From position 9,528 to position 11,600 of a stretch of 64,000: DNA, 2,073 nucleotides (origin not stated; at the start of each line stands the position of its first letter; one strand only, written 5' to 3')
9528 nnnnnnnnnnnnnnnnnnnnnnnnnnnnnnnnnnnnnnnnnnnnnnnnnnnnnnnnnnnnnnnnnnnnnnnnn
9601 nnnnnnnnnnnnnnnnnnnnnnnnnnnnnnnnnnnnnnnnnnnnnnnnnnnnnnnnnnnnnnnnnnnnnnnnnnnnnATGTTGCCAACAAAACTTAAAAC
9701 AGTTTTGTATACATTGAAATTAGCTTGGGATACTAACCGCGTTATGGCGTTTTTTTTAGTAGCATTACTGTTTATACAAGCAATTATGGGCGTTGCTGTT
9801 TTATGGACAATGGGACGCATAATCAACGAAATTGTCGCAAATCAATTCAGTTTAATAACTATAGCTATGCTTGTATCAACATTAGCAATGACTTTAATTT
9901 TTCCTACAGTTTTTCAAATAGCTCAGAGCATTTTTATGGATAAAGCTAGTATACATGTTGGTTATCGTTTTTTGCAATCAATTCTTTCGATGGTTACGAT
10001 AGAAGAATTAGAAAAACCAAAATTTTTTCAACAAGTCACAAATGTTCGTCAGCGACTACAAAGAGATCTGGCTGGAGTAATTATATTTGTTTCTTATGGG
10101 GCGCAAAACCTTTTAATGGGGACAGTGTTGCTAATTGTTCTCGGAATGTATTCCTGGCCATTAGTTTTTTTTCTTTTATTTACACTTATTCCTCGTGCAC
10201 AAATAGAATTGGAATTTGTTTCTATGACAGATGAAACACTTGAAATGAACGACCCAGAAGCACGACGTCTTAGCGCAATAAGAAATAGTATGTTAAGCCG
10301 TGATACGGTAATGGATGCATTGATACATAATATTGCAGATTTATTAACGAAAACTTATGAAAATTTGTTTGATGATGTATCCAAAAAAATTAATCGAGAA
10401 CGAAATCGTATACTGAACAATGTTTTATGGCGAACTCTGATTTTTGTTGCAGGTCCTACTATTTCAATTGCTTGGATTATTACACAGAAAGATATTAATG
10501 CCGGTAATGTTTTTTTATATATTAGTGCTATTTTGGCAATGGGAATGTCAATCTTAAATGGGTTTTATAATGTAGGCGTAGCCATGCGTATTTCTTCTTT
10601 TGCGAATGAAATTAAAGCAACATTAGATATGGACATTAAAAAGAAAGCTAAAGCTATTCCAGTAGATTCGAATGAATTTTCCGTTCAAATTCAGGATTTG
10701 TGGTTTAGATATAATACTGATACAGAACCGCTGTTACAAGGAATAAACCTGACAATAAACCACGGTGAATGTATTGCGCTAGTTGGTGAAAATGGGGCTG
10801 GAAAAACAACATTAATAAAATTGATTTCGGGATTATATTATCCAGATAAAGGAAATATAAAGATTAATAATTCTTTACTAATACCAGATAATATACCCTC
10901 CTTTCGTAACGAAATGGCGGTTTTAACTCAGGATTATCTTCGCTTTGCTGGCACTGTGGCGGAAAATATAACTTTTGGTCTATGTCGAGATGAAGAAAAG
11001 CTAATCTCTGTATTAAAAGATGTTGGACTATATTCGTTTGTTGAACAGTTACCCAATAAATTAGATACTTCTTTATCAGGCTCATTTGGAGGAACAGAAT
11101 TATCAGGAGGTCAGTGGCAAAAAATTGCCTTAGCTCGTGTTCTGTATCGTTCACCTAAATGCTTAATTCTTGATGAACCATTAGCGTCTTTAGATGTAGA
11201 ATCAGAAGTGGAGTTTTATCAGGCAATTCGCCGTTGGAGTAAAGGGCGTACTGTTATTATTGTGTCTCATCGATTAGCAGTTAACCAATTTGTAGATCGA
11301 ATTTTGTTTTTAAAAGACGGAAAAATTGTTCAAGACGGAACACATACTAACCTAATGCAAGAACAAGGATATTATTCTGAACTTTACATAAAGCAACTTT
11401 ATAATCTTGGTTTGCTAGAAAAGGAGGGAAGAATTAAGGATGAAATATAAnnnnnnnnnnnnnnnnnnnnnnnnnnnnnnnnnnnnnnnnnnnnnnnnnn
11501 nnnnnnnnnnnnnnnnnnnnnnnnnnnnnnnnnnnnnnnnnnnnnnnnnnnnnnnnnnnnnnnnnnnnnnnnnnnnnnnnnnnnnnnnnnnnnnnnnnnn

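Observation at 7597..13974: Complete lasso-peptide biosynthetic gene cluster (A-C-D-D-B1-B2) in a diderm spore-former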

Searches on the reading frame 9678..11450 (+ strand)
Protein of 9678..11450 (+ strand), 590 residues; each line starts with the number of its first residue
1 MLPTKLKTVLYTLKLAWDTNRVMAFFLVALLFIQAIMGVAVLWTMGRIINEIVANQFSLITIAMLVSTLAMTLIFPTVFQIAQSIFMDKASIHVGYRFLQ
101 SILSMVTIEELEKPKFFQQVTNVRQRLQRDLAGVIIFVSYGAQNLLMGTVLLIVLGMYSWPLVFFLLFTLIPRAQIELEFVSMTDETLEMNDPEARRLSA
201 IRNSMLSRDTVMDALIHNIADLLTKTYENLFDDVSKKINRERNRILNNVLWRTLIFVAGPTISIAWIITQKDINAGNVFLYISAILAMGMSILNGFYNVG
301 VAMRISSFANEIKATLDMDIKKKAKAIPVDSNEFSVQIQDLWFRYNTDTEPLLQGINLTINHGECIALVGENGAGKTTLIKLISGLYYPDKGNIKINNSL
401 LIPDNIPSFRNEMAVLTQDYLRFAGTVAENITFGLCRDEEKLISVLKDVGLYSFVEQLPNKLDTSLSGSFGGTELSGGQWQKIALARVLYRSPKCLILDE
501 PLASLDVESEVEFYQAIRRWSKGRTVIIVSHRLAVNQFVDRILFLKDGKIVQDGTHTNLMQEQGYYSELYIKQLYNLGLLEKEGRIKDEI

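Call 3: search_protein_families(library=pfam, proteins=[window:9678-11450:+], max_evalue=0.01)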
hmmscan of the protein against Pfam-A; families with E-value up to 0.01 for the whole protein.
window:9678-11450:+ (590 aa): 8 families
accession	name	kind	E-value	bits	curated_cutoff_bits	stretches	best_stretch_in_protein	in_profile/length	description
PF00005.33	ABC_tran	-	3.3e-33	115.6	25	1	353-503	1-137/137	ABC transporter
PF13304.12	AAA_21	-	6.2e-07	30.2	27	1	366-386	2-22/304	AAA domain, putative AbiEii toxin, Type IV TA system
PF02463.25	SMC_N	-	1.6e-05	24.9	40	0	474-542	136-208/220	RecF/RecN/SMC N terminal domain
PF13401.12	AAA_22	-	0.0007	20.4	27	1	362-500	4-92/130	AAA domain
PF13555.12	AAA_29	-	0.0018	18.4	27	1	358-398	17-56/61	P-loop containing region of AAA domain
PF13476.12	AAA_23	-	0.0025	18.9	27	1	365-399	21-55/201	AAA domain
PF20587.3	DUF6789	-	0.0037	17.8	27.1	1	130-175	35-82/144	Family of unknown function (DUF6789)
PF02367.23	TsaE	-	0.0067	16.8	26.6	0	348-383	6-41/128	Threonylcarbamoyl adenosine biosynthesis protein TsaE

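Call 4: search_protein_families(library=ncbifam, proteins=[window:9678-11450:+], max_evalue=0.01)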
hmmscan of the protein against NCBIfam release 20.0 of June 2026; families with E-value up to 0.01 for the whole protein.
window:9678-11450:+ (590 aa): 189 families (the best 25 are shown)
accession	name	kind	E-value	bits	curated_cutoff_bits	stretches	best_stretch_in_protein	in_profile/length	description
TIGR02203.1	MsbA_lipidA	equivalog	6.1e-65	219.8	602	1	43-573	31-569/572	lipid A export permease/ATP-binding protein MsbA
TIGR03375.1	type_I_sec_LssB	subfamily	2.8e-63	214.3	693.1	1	23-562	151-691/696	type I secretion system permease/ATPase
TIGR02204.1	MsbA_rel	hypoth_equivalog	2.4e-57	194.9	780.4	1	33-571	25-573/576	ABC transporter, permease/ATP-binding protein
TIGR00958.1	3a01208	subfamily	6.4e-57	193.3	874.6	1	335-569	478-710/711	antigen peptide transporter 2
TIGR01846.1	type_I_sec_HlyB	subfamily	7.3e-57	193.1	725.55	1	325-573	445-692/694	type I secretion system permease/ATPase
NF045513.1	HepA_fam_ABC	equivalog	2.2e-56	191.6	725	1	58-569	93-605/610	heterocyst formation ABC transporter subunit HepA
TIGR03796.1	NHLM_micro_ABC1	equivalog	4.9e-56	190.3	853.3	1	21-569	153-708/710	NHLP family bacteriocin export ABC transporter peptidase/permease/ATPase subunit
TIGR02857.1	CydD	equivalog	2.3e-55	188.5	435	1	308-544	293-528/529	thiol reductant ABC exporter subunit CydD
NF008381.0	PRK11176.1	equivalog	1.7e-54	185.2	867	1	150-574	155-580/582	lipid A ABC transporter ATP-binding protein/permease MsbA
NF008364.0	PRK11160.1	equivalog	2.1e-53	181.8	630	1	284-570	289-572/575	heme ABC transporter ATP-binding protein/permease CydC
NF008379.0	PRK11174.1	equivalog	7.8e-52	176.7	684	1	309-572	321-583/588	heme ABC transporter permease/ATP-binding protein CydD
NF052233.1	CphA_assoc_ABC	equivalog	1.2e-50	172.6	880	1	266-576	437-746/766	cyanophycin metabolism-associated ABC transporter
TIGR01842.1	type_I_sec_PrtD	subfamily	1.6e-50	172.2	510.15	1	31-561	16-542/544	type I secretion system permease/ATPase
NF008056.1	PRK10790.1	equivalog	6.7e-49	166.9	746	1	334-575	339-577/584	SmdB family multidrug efflux ABC transporter permease/ATP-binding protein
NF010178.0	PRK13657.1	equivalog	1.3e-48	165.8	733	1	266-572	263-569/588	glucan ABC transporter ATP-binding protein/ permease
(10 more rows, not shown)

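Call 35: find_homologous_proteins(query=window:9678-11450:+, max_evalue=1e-20)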
Query window:9678-11450:+ (590 aa): 7451 proteins with E <= 1e-20 among 8000 candidates; the best 120 are listed.
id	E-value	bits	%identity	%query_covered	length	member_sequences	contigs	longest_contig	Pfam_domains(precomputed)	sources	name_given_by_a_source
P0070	0.0e+0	1293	100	100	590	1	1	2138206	PF00005.34,PF02463.26,PF13304.13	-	-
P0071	0.0e+0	1198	93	100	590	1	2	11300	PF00005.34,PF02463.26,PF13304.13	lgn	-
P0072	5.9e-76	274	31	96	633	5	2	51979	PF09818.16,PF00005.34,PF02463.26,PF13304.13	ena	-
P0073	4.5e-72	262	30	95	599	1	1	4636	PF00005.34,PF02463.26,PF13304.13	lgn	-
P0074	1.5e-71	260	29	97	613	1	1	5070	PF00005.34,PF02463.26,PF13304.13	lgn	-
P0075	9.8e-71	257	29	97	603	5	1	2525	PF00005.34,PF02463.26,PF13304.13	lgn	-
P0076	8.4e-70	254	-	-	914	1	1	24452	PF09818.16,PF00005.34,PF13401.13,PF02463.26,PF00664.29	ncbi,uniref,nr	ncbi:unnamed protein product [Adineta steineri]|uniref:Uncharacterized protein n=3 Tax=Adineta stein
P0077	2.3e-68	249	28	95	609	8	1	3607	PF00005.34,PF02463.26,PF13304.13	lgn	-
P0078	5.9e-68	248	28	97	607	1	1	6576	PF00005.34,PF02463.26,PF13304.13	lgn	-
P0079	1.3e-67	247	28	96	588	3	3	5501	PF00005.34,PF13304.13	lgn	-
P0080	3.3e-67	245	29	98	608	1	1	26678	PF00005.34,PF02463.26,PF13304.13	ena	-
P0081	5.0e-66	242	28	96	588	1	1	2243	PF00005.34,PF02463.26,PF13304.13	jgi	jgi:ATP-binding cassette, subfamily B, bacterial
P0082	5.0e-66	242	31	87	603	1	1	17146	PF00005.34,PF02463.26,PF13304.13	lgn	-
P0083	7.7e-66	241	35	43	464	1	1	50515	PF01926.30,PF13555.13,PF13401.13,PF03193.23,PF13304.13,PF13191.13,PF06414.19,PF09818.16,PF00005.34,PF13175.13,PF13476.13,PF05729.19,PF02367.24,PF02463.26,PF13481.13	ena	-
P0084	8.3e-66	241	31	94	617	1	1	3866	PF00005.34,PF02463.26,PF13304.13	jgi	jgi:ATP-binding cassette, subfamily B, bacterial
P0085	3.2e-65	239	28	97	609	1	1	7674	PF00005.34,PF02463.26,PF13304.13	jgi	jgi:ATP-binding cassette, subfamily B, bacterial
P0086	9.4e-65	237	29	93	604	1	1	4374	PF00005.34,PF13304.13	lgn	-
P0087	9.7e-65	237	29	97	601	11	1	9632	PF00005.34,PF13401.13,PF02463.26,PF13304.13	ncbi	-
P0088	1.1e-64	237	28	97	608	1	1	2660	PF00005.34,PF13304.13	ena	-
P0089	1.2e-64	237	30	94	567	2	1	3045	PF00005.34,PF13175.13,PF02463.26,PF13304.13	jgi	jgi:ATP-binding cassette, subfamily B, bacterial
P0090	1.3e-64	237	28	97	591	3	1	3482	PF00005.34,PF13304.13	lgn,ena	-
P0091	8.7e-64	234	29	96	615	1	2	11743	PF00005.34,PF02463.26,PF13304.13,PF00664.29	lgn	-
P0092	8.7e-64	234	29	96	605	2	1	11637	PF00005.34,PF02463.26,PF13304.13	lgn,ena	-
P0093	1.2e-63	234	28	87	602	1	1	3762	PF00005.34,PF02463.26,PF13304.13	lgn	-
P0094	1.4e-63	233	28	95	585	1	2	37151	PF00005.34,PF02463.26,PF13304.13,PF00664.29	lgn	-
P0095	2.0e-63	233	28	97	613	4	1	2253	PF00005.34,PF02463.26,PF13304.13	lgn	-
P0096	2.2e-63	233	28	98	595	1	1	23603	PF00005.34,PF13401.13,PF13304.13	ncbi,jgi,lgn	-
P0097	2.1e-62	230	29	93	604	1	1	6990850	PF00005.34,PF13175.13,PF02463.26,PF13304.13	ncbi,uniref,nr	ncbi:ABC transporter ATP-binding protein [Leptolyngbya sp. 7M]|uniref:ABC transporter ATP-binding pr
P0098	3.3e-62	229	27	95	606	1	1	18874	PF00005.34,PF13401.13,PF02463.26,PF13304.13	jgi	jgi:ATP-binding cassette, subfamily B, bacterial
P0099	3.4e-62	229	31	87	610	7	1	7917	PF00005.34,PF02463.26,PF13304.13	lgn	-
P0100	3.7e-62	229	29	83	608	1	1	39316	PF00005.34,PF13304.13,PF00664.29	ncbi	-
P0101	4.1e-62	229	29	95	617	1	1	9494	PF00005.34,PF13304.13,PF00664.29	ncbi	-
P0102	5.7e-62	228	28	96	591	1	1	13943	PF00005.34,PF02463.26,PF13304.13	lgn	-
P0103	6.7e-62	228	28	97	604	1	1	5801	PF00005.34,PF13304.13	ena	-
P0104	7.4e-62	228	28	96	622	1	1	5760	PF00005.34,PF13304.13,PF00664.29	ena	-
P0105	1.3e-61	227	29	96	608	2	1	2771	PF00005.34,PF02463.26,PF13304.13,PF00664.29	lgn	-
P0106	2.0e-61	226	30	96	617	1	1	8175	PF00005.34,PF02463.26,PF13304.13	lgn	-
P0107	2.3e-61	226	29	96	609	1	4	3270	PF00005.34,PF13304.13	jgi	jgi:ATP-binding cassette, subfamily B, bacterial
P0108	2.9e-61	226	31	79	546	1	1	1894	PF00005.34,PF13304.13,PF00664.29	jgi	jgi:ATP-binding cassette subfamily B protein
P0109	3.1e-61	226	28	97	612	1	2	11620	PF00005.34,PF02463.26,PF13304.13,PF00664.29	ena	-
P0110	3.6e-61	226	30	96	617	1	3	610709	PF00005.34,PF02463.26,PF13304.13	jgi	jgi:ATP-binding cassette subfamily B protein/ATP-binding cassette subfamily C protein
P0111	3.9e-61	225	27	96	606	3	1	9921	PF00005.34,PF13304.13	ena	-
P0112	7.1e-61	225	28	96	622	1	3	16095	PF00005.34,PF13304.13,PF00664.29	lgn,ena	-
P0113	7.9e-61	224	28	96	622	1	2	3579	PF00005.34,PF13304.13,PF00664.29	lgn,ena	-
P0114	7.9e-61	224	28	96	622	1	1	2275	PF00005.34,PF13304.13,PF00664.29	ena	-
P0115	7.9e-61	224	28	96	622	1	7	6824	PF00005.34,PF13304.13,PF00664.29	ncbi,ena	-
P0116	8.1e-61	224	28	96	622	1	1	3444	PF00005.34,PF13304.13,PF00664.29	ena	-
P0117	8.5e-61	224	28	96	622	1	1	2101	PF00005.34,PF13304.13,PF00664.29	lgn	-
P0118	9.1e-61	224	28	97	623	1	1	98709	PF00005.34,PF13304.13,PF00664.29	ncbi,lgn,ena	-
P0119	9.4e-61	224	28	96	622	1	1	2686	PF00005.34,PF13304.13,PF00664.29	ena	-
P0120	1.0e-60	224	28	96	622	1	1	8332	PF00005.34,PF13304.13,PF00664.29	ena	-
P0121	1.0e-60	224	28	96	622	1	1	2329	PF00005.34,PF13304.13,PF00664.29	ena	-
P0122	1.0e-60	224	28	96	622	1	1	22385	PF00005.34,PF13304.13,PF00664.29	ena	-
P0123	1.0e-60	224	28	96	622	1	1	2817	PF00005.34,PF13304.13,PF00664.29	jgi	-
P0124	1.1e-60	224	28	96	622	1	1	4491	PF00005.34,PF13304.13,PF00664.29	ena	-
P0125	1.1e-60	224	28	96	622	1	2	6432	PF00005.34,PF13304.13,PF00664.29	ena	-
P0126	1.1e-60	224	28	96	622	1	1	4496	PF00005.34,PF13304.13,PF00664.29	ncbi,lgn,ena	-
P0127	1.1e-60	224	28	96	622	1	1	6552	PF00005.34,PF13304.13,PF00664.29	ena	-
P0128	1.2e-60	224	32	76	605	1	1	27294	PF00005.34,PF02463.26,PF13304.13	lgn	-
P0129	1.3e-60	224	28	96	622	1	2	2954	PF00005.34,PF13304.13,PF00664.29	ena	-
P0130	1.4e-60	224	28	96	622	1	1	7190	PF00005.34,PF13304.13,PF00664.29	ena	-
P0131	1.4e-60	224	28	96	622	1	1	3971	PF00005.34,PF13304.13,PF00664.29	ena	-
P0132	1.6e-60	223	29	96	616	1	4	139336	PF00005.34,PF02463.26,PF13304.13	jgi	-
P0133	1.6e-60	223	28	96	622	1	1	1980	PF00005.34,PF13304.13,PF00664.29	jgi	-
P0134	1.6e-60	223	28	96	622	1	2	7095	PF00005.34,PF13304.13,PF00664.29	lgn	-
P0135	1.7e-60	223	28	96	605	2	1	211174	PF00005.34,PF02463.26,PF13304.13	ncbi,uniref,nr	ncbi:ABC-type multidrug transport system, ATPase and permease component [Rubidibacter lacunae KORDI 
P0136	2.0e-60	223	28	96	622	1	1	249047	PF00005.34,PF13304.13,PF00664.29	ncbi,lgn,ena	-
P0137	2.0e-60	223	28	96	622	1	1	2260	PF00005.34,PF13304.13,PF00664.29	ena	-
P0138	2.0e-60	223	29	96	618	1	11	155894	PF00005.34,PF13304.13,PF00664.29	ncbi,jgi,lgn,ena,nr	ncbi:MAG: ABC transporter ATP-binding protein [Anaerolineaceae bacterium]|jgi:ATP-binding cassette s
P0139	2.1e-60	223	28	96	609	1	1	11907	PF00005.34,PF13304.13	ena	-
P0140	2.1e-60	223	30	95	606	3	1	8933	PF00005.34,PF13304.13,PF00664.29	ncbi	-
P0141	2.2e-60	223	30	96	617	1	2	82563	PF00005.34,PF02463.26,PF13304.13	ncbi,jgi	jgi:ATP-binding cassette subfamily B protein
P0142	2.3e-60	223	28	96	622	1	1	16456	PF00005.34,PF13304.13,PF00664.29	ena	-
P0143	2.5e-60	223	28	96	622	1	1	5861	PF00005.34,PF13304.13,PF00664.29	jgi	-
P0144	2.6e-60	223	28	96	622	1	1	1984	PF00005.34,PF13304.13,PF00664.29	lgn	-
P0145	2.7e-60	223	29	96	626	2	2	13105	PF00005.34,PF13304.13,PF00664.29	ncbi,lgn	-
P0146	2.7e-60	223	27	96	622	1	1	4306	PF00005.34,PF13304.13,PF00664.29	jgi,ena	-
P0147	2.7e-60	223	27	96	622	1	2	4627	PF00005.34,PF13304.13,PF00664.29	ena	-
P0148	2.9e-60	223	28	96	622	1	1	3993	PF00005.34,PF13304.13,PF00664.29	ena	-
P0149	2.9e-60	223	28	96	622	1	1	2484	PF00005.34,PF13304.13,PF00664.29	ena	-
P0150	2.9e-60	223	29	96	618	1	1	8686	PF00005.34,PF13401.13,PF13304.13,PF00664.29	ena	-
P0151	2.9e-60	223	28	96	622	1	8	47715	PF00005.34,PF13304.13,PF00664.29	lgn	-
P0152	2.9e-60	223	28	96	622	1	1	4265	PF00005.34,PF13304.13,PF00664.29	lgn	-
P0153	3.1e-60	222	29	96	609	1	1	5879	PF00005.34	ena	-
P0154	3.2e-60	222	28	96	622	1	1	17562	PF00005.34,PF13304.13,PF00664.29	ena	-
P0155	3.2e-60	222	28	93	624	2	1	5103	PF00005.34,PF02463.26,PF13304.13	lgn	-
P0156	3.3e-60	222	31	78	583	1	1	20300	PF00005.34,PF13304.13,PF00664.29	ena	-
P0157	3.6e-60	222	28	96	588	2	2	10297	PF00005.34,PF02463.26,PF13304.13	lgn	-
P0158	3.9e-60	222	27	96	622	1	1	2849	PF00005.34,PF13304.13,PF00664.29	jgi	-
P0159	4.1e-60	222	27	96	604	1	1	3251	PF00005.34,PF02463.26,PF13304.13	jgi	jgi:ATP-binding cassette subfamily B protein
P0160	4.6e-60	222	31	96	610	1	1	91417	PF00005.34,PF13304.13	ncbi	ncbi:MAG TPA: ABC transporter ATP-binding protein [Bryobacteraceae bacterium]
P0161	5.5e-60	222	27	95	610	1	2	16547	PF00005.34,PF02463.26,PF13304.13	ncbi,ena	-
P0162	5.6e-60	222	30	95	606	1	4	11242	PF00005.34,PF13304.13,PF00664.29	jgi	jgi:ATP-binding cassette, subfamily B, bacterial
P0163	5.8e-60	222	28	96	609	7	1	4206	PF00005.34,PF13304.13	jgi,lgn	-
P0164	6.2e-60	221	27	96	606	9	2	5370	PF00005.34,PF13401.13,PF02463.26,PF13304.13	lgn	-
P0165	6.7e-60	221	31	92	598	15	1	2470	PF00005.34,PF13304.13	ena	-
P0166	6.9e-60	221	29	96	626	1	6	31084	PF00005.34,PF13304.13,PF00664.29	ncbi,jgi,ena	-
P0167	7.3e-60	221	30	96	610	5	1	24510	PF00005.34,PF13304.13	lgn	-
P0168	7.4e-60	221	28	97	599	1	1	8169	PF00005.34,PF02463.26,PF13304.13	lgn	-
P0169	8.0e-60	221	27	88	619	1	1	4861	PF00005.34,PF13304.13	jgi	jgi:ATP-binding cassette subfamily B protein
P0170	8.5e-60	221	31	78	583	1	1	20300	PF00005.34,PF13304.13,PF00664.29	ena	-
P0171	8.7e-60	221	28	96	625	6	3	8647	PF00005.34,PF13304.13,PF00664.29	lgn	-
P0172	9.8e-60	221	29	88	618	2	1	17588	PF00005.34,PF02463.26,PF13304.13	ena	-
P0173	1.2e-59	221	28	96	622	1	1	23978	PF00005.34,PF13304.13,PF00664.29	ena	-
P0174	1.2e-59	221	30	95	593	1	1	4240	PF00005.34,PF13304.13,PF00664.29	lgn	-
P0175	1.2e-59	221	27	96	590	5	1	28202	PF00005.34,PF02463.26,PF13304.13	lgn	-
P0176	1.3e-59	220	28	92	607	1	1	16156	PF00005.34,PF02463.26,PF13304.13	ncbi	-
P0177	1.4e-59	220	29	96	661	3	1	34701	PF00005.34,PF13304.13,PF00664.29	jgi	-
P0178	1.4e-59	220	27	96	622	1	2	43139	PF00005.34,PF13304.13,PF00664.29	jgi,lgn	jgi:ATP-binding cassette subfamily B protein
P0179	1.6e-59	220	28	96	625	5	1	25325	PF00005.34,PF13304.13,PF00664.29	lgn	-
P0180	1.6e-59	220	29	96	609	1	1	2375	PF00005.34,PF13304.13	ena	-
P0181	1.6e-59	220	29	95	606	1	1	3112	PF00005.34,PF13304.13,PF00664.29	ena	-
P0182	1.8e-59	220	28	96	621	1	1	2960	PF00005.34,PF13304.13,PF00664.29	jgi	jgi:ATP-binding cassette subfamily B protein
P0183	1.9e-59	220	28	96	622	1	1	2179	PF00005.34,PF13304.13,PF00664.29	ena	-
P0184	1.9e-59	220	29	96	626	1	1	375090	PF00005.34,PF13304.13,PF00664.29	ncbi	-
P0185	1.9e-59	220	29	96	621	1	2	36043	PF00005.34,PF13304.13,PF00664.29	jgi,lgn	jgi:ATP-binding cassette subfamily B protein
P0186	2.0e-59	220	30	95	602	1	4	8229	PF00005.34,PF13304.13,PF00664.29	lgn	-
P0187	2.1e-59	220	30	97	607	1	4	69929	PF00005.34,PF13304.13,PF00664.29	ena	-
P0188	2.8e-59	219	30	82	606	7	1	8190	PF00005.34,PF02463.26,PF13304.13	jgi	-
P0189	2.9e-59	219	27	96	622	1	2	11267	PF00005.34,PF13304.13,PF00664.29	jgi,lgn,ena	jgi:ATP-binding cassette subfamily B protein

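Call 37: find_encoding_contigs(protein=P0071, flank=10000, max_places=4)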
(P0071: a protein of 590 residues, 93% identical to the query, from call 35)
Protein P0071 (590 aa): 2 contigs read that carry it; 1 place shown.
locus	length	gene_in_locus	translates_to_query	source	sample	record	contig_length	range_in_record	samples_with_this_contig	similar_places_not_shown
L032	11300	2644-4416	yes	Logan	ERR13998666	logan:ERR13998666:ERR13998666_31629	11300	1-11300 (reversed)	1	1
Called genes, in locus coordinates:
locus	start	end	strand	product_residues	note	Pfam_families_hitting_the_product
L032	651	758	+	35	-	-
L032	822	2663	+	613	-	PF00733:Asn_synthase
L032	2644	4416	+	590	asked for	PF00005:ABC_tran, PF02463:SMC_N (faint), PF13304:AAA_21 (faint)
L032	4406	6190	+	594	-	PF00664:ABC_membrane, PF13175:AAA_15 (faint), PF00005:ABC_tran, PF13304:AAA_21 (faint)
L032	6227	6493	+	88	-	PF05402:PqqD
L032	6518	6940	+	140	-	PF13471:Transglut_core3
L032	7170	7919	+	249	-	PF13476:AAA_23 (weak), PF00005:ABC_tran (weak), PF02463:SMC_N (faint), PF12775:AAA_7 (faint), PF13555:AAA_29 (weak), PF13304:AAA_21 (weak), PF13175:AAA_15, PF13304:AAA_21 (weak)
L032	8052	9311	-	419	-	PF05343:Peptidase_M42 (faint), PF01546:Peptidase_M20, PF07687:M20_dimer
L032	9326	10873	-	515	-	PF03806:ABG_transport, PF02667:SCFA_trans (weak)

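Call 38: find_encoding_contigs(protein=P0072, flank=8000, max_places=2)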
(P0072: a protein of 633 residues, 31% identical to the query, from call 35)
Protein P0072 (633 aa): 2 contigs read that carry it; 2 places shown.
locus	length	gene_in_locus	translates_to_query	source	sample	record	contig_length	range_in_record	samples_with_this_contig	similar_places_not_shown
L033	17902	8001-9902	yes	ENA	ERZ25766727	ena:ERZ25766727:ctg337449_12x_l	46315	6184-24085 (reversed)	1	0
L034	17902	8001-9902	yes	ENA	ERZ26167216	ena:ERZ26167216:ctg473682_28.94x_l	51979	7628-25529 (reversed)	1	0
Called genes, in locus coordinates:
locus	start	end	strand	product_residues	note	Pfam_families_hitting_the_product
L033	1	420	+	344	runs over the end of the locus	PF12679:ABC2_membrane_2, PF12698:ABC2_membrane_3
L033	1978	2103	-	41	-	-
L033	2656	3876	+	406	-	PF04542:Sigma70_r2, PF08281:Sigma70_r4_2 (weak), PF00091:Tubulin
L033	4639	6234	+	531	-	PF07638:Sigma70_ECF, PF04542:Sigma70_r2, PF04545:Sigma70_r4, PF08281:Sigma70_r4_2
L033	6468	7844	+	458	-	PF12704:MacB_PCD, PF02687:FtsX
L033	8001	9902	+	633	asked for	PF02463:SMC_N (faint), PF09818:ABC_ATPase (faint), PF00005:ABC_tran, PF13304:AAA_21 (faint)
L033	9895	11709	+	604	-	PF00005:ABC_tran, PF02463:SMC_N (faint), PF13304:AAA_21 (faint)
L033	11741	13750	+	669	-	PF06452:CBM9_1 (weak), PF19313:DUF5916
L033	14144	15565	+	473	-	-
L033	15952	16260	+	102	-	PF09527:ATPase_gene1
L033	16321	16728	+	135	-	PF03899:ATP-synt_I (weak)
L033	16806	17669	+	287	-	PF00119:ATP-synt_A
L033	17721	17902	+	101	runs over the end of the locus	PF00137:ATP-synt_C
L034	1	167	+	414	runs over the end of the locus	PF04542:Sigma70_r2, PF08281:Sigma70_r4_2 (weak), PF00091:Tubulin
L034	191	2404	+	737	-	PF00930:DPPIV_N (faint), PF26549:Tricorn_N (weak), PF07676:PD40, PF26550:Tricorn_2nd (weak), PF01738:DLH (faint), PF00326:Peptidase_S9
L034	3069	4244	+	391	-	-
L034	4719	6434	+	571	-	PF07638:Sigma70_ECF (faint), PF04542:Sigma70_r2, PF04545:Sigma70_r4, PF08281:Sigma70_r4_2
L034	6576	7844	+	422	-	PF12704:MacB_PCD, PF02687:FtsX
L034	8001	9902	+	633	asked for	PF02463:SMC_N (faint), PF09818:ABC_ATPase (faint), PF00005:ABC_tran, PF13304:AAA_21 (faint)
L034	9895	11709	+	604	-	PF00005:ABC_tran, PF02463:SMC_N (faint), PF13304:AAA_21 (faint)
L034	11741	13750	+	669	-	PF06452:CBM9_1 (weak), PF19313:DUF5916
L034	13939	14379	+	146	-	PF13613:HTH_Tnp_4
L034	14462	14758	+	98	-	PF13359:DDE_Tnp_4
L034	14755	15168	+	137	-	PF13359:DDE_Tnp_4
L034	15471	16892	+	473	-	-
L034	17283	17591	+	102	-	PF09527:ATPase_gene1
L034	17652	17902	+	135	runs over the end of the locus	PF03899:ATP-synt_I (weak)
